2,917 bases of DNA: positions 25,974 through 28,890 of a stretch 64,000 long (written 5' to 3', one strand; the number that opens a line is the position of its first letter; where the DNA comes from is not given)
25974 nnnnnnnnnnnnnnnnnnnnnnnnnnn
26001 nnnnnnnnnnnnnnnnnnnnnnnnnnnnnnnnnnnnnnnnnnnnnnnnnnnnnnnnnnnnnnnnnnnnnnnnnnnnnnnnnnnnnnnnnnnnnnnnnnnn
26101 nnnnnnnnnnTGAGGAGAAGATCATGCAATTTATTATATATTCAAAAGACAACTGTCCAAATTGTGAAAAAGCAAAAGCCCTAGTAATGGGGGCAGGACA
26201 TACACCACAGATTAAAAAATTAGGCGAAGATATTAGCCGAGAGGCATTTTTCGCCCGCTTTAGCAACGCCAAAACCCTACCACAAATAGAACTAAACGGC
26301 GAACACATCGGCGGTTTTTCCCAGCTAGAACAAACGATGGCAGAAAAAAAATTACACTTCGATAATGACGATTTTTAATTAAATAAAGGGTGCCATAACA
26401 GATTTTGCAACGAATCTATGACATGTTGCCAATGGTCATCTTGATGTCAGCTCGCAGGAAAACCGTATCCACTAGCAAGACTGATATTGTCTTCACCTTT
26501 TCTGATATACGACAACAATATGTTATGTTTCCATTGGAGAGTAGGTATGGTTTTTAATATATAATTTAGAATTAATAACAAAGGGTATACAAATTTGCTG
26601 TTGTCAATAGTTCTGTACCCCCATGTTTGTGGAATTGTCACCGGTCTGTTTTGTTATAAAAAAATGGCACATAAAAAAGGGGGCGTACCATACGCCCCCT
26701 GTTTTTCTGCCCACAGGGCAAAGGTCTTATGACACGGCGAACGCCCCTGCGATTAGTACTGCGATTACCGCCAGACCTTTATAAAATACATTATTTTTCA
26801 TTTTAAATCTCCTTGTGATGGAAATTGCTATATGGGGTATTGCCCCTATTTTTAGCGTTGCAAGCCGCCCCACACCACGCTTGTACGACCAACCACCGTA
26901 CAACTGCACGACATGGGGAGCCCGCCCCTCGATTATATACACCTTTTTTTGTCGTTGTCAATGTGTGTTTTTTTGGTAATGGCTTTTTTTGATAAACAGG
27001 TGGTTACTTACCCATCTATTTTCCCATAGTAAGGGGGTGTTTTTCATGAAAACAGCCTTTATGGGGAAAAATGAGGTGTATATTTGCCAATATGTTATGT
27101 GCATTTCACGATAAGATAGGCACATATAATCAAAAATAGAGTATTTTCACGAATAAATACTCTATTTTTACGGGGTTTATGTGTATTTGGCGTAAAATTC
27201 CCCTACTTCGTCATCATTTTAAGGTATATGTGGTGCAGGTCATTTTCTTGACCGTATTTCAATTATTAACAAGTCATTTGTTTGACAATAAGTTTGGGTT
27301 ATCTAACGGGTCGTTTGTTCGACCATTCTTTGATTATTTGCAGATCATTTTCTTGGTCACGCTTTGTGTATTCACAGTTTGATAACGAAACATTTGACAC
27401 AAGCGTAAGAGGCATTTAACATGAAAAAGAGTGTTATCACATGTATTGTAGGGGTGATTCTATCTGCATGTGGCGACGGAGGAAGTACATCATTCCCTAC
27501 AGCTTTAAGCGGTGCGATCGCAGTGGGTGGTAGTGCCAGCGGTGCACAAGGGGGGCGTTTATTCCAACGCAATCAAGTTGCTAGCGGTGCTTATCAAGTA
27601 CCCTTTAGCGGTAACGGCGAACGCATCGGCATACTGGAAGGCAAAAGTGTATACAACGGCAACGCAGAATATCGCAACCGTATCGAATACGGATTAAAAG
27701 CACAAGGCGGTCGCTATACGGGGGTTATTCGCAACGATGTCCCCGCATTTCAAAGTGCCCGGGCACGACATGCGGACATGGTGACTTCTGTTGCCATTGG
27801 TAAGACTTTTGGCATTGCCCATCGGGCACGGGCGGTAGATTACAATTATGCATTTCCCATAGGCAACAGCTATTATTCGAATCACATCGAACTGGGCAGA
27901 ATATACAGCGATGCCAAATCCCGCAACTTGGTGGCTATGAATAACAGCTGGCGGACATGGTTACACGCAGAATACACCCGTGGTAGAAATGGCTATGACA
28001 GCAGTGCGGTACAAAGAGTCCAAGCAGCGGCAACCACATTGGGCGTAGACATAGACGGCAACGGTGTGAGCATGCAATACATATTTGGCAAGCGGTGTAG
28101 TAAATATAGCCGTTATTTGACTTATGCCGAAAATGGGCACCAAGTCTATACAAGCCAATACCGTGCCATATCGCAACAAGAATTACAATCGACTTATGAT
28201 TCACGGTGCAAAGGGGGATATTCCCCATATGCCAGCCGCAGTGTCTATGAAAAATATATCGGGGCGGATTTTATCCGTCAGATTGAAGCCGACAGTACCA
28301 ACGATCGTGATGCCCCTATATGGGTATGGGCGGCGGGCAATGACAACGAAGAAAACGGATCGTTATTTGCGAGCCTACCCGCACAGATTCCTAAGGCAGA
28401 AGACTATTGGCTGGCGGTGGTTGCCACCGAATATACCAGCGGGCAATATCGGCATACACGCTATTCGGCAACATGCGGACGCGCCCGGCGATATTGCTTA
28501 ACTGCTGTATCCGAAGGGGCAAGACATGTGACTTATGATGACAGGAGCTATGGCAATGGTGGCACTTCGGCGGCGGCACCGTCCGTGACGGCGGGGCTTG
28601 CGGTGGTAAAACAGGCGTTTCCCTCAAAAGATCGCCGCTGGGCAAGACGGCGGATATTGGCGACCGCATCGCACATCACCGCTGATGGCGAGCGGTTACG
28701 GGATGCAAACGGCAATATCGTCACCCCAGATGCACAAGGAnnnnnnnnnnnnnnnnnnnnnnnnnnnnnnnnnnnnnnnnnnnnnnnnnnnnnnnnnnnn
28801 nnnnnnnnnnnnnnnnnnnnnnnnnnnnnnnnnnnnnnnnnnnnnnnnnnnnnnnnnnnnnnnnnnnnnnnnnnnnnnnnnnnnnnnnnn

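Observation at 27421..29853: Subtilisin-family lipoprotein with beta-rich C-terminus immediately upstream of the tpsA-like gene: SphB1-like maturation protease?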

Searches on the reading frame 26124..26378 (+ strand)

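Call 6: search_protein_families(library=pfam, proteins=[window:26124-26378:+], max_evalue=0.01)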
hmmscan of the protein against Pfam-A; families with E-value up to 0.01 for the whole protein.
window:26124-26378:+ (84 aa): 2 families
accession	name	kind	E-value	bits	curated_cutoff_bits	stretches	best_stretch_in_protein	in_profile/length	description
PF00462.30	Glutaredoxin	-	2.3e-09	37.7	22.9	1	4-62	2-60/60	Glutaredoxin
PF05768.20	Glrx-like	-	0.00027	21.6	26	1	4-61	3-59/77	Glutaredoxin-like domain (DUF836)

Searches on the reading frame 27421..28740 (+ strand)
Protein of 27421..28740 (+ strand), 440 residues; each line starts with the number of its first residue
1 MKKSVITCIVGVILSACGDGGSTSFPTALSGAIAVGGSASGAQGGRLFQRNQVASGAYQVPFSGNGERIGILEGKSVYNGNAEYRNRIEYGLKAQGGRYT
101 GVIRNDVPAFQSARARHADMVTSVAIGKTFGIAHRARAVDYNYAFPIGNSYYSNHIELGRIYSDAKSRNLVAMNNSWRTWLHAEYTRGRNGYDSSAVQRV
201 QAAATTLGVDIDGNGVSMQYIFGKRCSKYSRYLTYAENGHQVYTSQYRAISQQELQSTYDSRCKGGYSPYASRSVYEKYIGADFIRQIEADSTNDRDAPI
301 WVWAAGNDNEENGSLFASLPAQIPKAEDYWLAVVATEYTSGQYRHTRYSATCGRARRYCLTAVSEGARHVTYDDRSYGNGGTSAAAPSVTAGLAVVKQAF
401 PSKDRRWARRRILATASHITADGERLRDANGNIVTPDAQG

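Call 31: search_protein_families(library=pfam, proteins=[window:27421-28740:+], max_evalue=10)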
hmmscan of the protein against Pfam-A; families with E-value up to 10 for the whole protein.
window:27421-28740:+ (440 aa): 1 family
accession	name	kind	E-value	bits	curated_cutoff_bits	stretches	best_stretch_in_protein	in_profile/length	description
PF00082.27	Peptidase_S8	-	4.6e-13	49.6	21.8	1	292-417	138-274/288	Subtilase family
